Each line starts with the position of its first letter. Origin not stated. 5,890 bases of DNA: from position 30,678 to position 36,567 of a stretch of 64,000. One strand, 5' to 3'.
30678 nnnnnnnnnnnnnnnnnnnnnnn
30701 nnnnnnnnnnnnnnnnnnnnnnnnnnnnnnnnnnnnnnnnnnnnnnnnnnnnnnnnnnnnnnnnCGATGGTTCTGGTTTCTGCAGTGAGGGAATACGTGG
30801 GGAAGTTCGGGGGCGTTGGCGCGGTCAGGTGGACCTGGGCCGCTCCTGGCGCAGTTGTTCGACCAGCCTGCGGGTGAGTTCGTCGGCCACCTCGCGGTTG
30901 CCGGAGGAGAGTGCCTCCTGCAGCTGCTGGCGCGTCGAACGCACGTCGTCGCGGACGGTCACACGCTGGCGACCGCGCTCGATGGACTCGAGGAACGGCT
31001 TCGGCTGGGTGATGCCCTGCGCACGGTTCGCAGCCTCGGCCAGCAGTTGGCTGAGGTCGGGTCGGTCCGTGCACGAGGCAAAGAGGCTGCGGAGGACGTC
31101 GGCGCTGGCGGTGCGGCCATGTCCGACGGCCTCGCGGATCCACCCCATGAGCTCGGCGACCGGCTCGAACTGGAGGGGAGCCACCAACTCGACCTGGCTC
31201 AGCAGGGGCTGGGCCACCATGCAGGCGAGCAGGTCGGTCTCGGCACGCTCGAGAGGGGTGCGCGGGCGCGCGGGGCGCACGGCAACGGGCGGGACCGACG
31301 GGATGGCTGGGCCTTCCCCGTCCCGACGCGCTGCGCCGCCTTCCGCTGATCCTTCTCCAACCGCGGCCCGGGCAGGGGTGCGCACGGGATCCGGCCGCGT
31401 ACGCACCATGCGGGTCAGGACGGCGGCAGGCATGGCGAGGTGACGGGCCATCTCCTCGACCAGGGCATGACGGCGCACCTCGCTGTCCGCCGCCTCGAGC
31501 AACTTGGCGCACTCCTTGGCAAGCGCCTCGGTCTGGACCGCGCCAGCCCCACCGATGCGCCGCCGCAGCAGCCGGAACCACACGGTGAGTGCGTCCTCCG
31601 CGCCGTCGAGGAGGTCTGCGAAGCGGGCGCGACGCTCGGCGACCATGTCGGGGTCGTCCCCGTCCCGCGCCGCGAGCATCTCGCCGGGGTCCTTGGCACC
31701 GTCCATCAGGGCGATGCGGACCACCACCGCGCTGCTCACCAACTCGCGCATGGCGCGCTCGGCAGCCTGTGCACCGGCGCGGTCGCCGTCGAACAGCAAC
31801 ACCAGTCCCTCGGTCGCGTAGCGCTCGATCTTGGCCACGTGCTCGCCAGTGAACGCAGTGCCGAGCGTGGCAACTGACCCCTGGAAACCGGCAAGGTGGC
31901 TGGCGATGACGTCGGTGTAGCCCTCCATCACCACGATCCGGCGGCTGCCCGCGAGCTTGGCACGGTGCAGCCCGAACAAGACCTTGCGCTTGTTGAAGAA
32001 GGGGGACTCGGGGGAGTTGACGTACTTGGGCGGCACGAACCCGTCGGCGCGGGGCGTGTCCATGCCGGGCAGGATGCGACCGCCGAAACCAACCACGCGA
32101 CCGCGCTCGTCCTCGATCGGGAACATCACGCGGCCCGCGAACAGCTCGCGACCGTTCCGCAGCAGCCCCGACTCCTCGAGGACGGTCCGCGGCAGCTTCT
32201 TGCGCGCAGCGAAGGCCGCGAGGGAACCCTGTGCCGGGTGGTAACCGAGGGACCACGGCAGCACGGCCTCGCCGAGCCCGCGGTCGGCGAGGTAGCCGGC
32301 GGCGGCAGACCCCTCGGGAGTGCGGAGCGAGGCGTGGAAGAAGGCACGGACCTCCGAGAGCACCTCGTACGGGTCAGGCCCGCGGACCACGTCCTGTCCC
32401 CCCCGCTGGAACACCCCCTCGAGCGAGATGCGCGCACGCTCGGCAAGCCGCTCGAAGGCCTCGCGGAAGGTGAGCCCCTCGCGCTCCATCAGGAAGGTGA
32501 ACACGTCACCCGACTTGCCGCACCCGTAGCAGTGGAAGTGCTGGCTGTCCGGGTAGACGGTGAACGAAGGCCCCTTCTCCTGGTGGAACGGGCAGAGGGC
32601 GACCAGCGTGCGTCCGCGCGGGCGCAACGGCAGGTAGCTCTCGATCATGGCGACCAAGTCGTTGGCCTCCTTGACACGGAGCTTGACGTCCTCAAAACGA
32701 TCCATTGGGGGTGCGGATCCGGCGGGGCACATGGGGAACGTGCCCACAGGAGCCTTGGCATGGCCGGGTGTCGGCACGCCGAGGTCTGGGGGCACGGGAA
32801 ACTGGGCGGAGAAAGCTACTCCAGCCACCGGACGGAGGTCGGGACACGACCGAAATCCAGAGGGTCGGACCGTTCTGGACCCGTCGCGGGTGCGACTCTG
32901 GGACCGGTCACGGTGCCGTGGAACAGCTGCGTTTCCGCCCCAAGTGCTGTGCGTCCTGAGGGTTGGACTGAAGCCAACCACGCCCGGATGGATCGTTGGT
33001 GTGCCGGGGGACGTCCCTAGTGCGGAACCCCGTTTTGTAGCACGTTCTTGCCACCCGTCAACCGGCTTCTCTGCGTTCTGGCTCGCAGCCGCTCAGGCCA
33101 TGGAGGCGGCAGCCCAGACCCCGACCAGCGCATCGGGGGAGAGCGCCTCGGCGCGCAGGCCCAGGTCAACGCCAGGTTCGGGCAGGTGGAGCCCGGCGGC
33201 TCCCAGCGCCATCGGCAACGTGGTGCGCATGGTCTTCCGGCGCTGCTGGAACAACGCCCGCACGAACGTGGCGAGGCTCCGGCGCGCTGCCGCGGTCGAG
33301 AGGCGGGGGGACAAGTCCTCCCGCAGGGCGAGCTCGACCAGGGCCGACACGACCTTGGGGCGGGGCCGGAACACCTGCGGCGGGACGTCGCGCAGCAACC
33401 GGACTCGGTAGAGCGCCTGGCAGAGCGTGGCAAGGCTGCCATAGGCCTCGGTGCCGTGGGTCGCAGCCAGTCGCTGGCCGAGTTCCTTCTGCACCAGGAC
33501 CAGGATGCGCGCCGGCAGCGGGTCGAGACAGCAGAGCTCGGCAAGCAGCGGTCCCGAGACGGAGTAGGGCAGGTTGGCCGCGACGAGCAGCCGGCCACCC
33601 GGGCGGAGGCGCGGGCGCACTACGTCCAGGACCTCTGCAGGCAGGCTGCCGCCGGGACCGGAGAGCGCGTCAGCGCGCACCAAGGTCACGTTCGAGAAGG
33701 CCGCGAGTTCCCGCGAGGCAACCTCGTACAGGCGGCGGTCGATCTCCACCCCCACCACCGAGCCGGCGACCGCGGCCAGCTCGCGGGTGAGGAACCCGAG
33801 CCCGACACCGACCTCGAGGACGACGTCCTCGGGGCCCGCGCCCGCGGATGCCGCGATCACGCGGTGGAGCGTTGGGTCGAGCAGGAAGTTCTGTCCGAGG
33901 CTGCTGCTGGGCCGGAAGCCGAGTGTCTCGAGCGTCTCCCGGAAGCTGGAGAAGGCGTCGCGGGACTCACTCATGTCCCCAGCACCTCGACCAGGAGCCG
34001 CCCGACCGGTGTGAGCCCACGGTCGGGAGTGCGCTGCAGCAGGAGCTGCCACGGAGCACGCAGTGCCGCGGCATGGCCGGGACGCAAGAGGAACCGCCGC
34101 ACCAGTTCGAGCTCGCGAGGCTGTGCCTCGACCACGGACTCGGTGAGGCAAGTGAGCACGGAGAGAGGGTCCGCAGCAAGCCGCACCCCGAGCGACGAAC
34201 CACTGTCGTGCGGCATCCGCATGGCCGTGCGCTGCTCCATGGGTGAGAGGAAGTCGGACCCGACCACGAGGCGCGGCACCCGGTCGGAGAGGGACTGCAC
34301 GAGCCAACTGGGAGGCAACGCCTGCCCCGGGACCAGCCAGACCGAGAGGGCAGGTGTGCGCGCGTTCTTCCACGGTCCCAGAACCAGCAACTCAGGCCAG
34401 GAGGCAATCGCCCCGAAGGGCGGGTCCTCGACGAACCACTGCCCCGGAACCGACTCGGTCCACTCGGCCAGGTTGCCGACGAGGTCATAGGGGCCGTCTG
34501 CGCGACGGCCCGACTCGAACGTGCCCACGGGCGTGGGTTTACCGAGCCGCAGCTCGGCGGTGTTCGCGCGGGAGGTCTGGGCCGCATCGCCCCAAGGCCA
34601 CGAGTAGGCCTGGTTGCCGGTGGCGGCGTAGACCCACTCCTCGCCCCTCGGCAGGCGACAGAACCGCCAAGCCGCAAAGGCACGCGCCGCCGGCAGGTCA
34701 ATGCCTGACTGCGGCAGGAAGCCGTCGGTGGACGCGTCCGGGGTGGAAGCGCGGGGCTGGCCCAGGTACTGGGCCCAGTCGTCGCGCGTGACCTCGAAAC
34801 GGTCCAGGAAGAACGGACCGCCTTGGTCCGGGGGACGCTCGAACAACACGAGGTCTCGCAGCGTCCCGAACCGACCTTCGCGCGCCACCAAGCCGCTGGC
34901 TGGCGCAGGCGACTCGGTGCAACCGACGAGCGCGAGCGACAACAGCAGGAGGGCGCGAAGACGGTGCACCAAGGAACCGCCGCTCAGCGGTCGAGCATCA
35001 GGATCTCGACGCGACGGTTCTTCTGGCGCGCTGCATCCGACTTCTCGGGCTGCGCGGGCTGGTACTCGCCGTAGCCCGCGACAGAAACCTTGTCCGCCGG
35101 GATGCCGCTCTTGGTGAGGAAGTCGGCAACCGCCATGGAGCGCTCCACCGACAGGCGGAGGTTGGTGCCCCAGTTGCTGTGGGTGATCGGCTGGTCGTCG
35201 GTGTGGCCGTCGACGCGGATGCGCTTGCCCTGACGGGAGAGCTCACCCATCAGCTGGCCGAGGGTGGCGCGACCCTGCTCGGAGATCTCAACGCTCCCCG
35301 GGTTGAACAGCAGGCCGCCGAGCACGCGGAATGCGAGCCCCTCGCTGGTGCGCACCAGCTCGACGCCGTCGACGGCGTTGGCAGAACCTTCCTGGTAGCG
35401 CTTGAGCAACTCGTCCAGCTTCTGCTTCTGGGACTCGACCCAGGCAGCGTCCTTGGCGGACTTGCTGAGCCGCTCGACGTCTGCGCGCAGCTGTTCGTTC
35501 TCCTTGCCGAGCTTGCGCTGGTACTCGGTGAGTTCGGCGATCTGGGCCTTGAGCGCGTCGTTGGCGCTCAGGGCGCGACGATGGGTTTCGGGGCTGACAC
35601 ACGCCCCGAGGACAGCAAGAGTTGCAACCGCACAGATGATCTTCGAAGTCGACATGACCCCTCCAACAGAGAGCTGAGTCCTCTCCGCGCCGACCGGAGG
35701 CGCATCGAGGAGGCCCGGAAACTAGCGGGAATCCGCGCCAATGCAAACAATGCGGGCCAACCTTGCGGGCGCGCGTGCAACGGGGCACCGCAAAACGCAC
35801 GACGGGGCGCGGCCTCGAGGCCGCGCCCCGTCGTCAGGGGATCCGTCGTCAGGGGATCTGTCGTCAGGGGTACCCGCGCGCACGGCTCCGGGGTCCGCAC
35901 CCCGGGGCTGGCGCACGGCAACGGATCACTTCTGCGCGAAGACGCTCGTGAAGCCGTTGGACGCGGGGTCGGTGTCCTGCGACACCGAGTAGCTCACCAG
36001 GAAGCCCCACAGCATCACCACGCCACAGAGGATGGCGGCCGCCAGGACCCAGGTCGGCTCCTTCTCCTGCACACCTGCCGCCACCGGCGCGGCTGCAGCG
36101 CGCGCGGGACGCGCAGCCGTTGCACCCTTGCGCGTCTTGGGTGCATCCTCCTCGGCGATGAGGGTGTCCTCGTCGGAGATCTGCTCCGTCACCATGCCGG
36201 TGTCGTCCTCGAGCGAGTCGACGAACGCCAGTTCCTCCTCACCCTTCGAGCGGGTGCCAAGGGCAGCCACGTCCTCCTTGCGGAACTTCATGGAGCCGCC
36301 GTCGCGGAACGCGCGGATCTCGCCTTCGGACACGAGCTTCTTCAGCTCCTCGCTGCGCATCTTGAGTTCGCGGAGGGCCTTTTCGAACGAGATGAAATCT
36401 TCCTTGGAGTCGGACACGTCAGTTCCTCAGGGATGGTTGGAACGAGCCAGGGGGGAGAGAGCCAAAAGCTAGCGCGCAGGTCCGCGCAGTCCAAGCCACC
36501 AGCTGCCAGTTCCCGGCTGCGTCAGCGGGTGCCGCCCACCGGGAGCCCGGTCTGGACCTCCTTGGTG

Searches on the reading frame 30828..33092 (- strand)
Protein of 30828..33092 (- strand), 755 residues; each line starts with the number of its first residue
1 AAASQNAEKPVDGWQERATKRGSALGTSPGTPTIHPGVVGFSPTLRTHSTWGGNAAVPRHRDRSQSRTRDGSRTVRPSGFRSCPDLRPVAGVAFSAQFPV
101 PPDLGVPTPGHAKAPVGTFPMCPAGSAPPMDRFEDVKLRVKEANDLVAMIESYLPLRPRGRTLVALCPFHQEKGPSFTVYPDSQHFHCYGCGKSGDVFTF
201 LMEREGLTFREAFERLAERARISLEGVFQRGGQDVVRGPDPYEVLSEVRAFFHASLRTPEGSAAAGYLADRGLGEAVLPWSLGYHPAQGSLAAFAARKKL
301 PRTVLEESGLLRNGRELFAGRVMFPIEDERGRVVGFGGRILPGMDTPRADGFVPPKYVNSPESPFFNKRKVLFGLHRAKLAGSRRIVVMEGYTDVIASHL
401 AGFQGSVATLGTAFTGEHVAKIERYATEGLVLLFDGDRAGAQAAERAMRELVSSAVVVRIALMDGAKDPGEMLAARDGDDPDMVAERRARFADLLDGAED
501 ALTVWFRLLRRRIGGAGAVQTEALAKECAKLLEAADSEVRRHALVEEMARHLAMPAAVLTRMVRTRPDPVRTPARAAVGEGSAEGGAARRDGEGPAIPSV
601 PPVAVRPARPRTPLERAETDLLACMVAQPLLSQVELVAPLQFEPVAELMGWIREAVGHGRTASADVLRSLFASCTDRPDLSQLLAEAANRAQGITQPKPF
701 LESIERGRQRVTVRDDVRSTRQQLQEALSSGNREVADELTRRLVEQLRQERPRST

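Call 8: search_protein_families(library=pfam, proteins=[window:30828-33092:-], max_evalue=0.01)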
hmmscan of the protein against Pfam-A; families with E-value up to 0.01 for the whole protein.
window:30828-33092:- (755 aa): 5 families
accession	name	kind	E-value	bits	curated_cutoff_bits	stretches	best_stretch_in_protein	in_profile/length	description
PF01807.25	Zn_ribbon_DnaG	-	3e-29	101.1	24.9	1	139-224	8-93/98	CHC2 zinc finger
PF08275.17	DNAG_N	-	6.9e-28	97.7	26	1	251-379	1-128/128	DNA primase catalytic core, N-terminal domain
PF13155.12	Toprim_2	-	1.2e-16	61.3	22.1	1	387-472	1-87/88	Toprim-like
PF13662.12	Toprim_4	-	5e-16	59.1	25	1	385-459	2-82/85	Toprim domain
PF01751.28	Toprim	-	8.5e-09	35.9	23.1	1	386-454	2-86/96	Toprim domain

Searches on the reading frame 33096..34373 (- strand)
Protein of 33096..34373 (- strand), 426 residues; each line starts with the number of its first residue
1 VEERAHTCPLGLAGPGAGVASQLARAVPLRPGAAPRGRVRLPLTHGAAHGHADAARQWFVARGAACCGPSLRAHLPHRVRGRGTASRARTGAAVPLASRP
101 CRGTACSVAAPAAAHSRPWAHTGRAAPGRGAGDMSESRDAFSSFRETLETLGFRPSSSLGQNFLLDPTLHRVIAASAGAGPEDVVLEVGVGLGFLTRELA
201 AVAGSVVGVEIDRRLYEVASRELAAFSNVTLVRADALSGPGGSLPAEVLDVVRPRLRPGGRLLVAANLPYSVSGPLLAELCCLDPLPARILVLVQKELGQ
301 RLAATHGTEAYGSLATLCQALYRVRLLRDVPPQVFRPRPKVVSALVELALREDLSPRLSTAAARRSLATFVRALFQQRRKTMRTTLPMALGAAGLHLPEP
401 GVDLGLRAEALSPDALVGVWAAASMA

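Call 8: search_protein_families(library=pfam, proteins=[window:33096-34373:-], max_evalue=0.01)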
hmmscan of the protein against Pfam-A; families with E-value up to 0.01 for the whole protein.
window:33096-34373:- (426 aa): 6 families
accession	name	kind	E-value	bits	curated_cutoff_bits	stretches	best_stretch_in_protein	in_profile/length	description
PF00398.26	RrnaAD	-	2.3e-40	138.8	24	1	157-414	6-252/263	Ribosomal RNA adenine dimethylase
PF13649.12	Methyltransf_25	-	3.3e-06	28.1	27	1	185-240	1-59/97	Methyltransferase domain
PF08241.18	Methyltransf_11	-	0.00018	22.5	21.2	1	186-252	1-64/95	Methyltransferase domain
PF08242.18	Methyltransf_12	-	0.00055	21.1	30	0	186-238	1-55/98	Methyltransferase domain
PF01135.25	PCMT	-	0.0052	17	20.3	1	181-239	73-136/210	Protein-L-isoaspartate(D-aspartate) O-methyltransferase (PCMT)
PF13847.12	Methyltransf_31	-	0.0086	16.2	27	0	183-240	5-67/145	Methyltransferase domain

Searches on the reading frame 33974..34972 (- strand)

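Call 8: search_protein_families(library=pfam, proteins=[window:33974-34972:-], max_evalue=0.01)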
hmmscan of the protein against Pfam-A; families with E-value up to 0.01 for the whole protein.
window:33974-34972:- (333 aa): 1 family
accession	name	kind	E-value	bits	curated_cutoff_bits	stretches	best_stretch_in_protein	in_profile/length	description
PF03781.23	FGE-sulfatase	-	6e-18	65.9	23.3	1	53-175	36-192/255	Sulfatase-modifying factor enzyme 1-like domain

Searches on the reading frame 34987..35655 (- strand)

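Call 6: search_protein_families(library=pfam, proteins=[window:34987-35655:-], max_evalue=0.01)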
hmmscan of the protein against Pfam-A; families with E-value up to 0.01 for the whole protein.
window:34987-35655:- (223 aa): 4 families
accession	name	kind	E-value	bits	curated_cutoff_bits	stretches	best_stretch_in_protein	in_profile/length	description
PF00691.25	OmpA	-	2.1e-18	66.9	27.2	1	116-214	1-98/98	OmpA family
PF01166.23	TSC22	-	0.00048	20.7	30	1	33-60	17-44/57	TSC-22/dip/bun family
PF06156.18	YabA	-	0.0014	19.6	30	1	29-90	21-80/103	Initiation control protein YabA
PF04977.20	DivIC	-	0.002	18.3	28.9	1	26-66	13-53/80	Septum formation initiator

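Call 9: search_protein_families(library=ncbifam, proteins=[window:34987-35655:-], max_evalue=0.01)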
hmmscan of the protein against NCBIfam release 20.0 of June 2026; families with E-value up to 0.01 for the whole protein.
window:34987-35655:- (223 aa): 42 families (the best 25 are shown)
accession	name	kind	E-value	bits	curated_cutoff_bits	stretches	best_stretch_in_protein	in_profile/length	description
NF006541.1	PRK09038.1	equivalog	1.3e-28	100.4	283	1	43-221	69-249/253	flagellar motor protein MotD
NF006543.0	PRK09039.1-2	equivalog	8.3e-28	98.2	305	1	113-223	232-350/350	peptidoglycan -binding protein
TIGR03350.1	type_VI_ompA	equivalog_domain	8.1e-25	87.4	139.8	1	98-219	15-136/137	type VI secretion system protein TssL, long form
NF005999.0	PRK08126.1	subfamily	1e-24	87.1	571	1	42-220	260-430/432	hypothetical protein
NF053611.1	YiaD_Gzip_OmpA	equivalog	3.2e-24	85.8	175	1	80-219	71-205/206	YiaD family glycine zipper/OmpA-like lipoprotein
NF006508.0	PRK08944.1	subfamily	1.3e-22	80.5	259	1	46-220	122-287/304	MotB family protein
NF006544.0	PRK09039.1-3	equivalog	4.1e-21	76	362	1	115-220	226-340/343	peptidoglycan -binding protein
NF005831.1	PRK07734.1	equivalog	5.5e-21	75.5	301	1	52-221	83-249/250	flagellar motor protein MotB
NF006542.0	PRK09039.1-1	equivalog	1.1e-20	74.2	388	1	55-220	465-624/627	peptidoglycan -binding protein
NF053585.1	OMP_LP_YfiB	equivalog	3.5e-20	72.5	128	1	102-220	45-160/163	outer membrane lipoprotein YfiB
NF006285.1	PRK08457.1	equivalog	5.6e-20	72.2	250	1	32-220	45-230/253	flagellar motor protein MotB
NF005382.1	PRK06925.1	equivalog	5.2e-19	69.4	264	1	41-221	43-224/225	flagellar motor protein MotS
NF005444.0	PRK07033.1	equivalog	5.3e-19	68.5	520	1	46-221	249-422/438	DotU family type VI secretion system protein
NF053612.1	anchor_PA1041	equivalog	2.9e-18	66.7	250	1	102-219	120-234/236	PA1041 family peptidoglycan-binding anchor lipoprotein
NF006545.0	PRK09039.1-4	equivalog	1.9e-17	64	372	1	112-222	223-341/342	peptidoglycan -binding protein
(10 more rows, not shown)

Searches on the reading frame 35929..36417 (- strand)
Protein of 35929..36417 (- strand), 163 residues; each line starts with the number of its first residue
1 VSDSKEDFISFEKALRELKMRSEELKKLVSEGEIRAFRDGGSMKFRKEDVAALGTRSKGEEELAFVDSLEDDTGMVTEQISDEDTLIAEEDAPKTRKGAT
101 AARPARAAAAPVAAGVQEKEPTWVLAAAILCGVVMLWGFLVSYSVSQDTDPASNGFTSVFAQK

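Call 6: search_protein_families(library=pfam, proteins=[window:35929-36417:-], max_evalue=0.01)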
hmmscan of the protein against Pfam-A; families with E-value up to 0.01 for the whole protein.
window:35929-36417:- (163 aa): 1 family
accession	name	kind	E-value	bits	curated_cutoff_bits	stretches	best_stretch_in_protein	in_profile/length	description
PF12728.13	HTH_17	-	0.0012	19.4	27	1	15-52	8-45/51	Helix-turn-helix domain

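Call 9: search_protein_families(library=ncbifam, proteins=[window:35929-36417:-], max_evalue=0.01)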
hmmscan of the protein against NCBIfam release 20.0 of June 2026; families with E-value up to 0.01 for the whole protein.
window:35929-36417:- (163 aa): 1 family
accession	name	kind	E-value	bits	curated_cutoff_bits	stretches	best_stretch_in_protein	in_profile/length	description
TIGR01764.1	excise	domain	0.00012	22.4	28.8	1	25-52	18-45/49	excisionase family DNA-binding protein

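Call 54: search_protein_families(library=pfam, proteins=[window:35929-36417:-], max_evalue=5)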
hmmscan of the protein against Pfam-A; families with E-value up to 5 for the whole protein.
window:35929-36417:- (163 aa): 1 family
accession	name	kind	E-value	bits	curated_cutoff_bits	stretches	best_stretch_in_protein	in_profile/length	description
PF12728.13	HTH_17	-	0.0012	19.4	27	1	15-52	8-45/51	Helix-turn-helix domain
